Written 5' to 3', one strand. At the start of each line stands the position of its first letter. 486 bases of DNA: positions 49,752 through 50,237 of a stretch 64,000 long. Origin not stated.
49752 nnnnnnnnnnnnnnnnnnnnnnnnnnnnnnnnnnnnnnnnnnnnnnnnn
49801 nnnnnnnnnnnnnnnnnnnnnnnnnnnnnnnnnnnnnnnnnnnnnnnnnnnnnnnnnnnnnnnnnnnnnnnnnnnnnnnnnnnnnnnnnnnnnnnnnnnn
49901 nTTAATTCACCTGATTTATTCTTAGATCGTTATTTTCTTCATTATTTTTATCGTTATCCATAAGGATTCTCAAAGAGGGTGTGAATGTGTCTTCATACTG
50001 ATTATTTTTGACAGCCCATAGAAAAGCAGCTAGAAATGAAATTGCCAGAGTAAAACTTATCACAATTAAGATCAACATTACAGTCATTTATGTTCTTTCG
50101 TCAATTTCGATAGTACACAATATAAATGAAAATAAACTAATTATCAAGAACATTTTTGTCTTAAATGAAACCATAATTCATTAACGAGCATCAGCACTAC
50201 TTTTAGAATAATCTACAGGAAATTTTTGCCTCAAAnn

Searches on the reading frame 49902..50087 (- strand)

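Call 28: search_protein_families(library=ncbifam, proteins=[window:49902-50087:-], max_evalue=0.00001)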
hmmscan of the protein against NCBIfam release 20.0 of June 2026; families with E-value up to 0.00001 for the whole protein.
window:49902-50087:- (61 aa): 1 family
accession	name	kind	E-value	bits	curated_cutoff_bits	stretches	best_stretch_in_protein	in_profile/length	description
TIGR00847.1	ccoS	equivalog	5.8e-15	54.7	28.35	1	1-48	1-48/51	cbb3-type cytochrome oxidase assembly protein CcoS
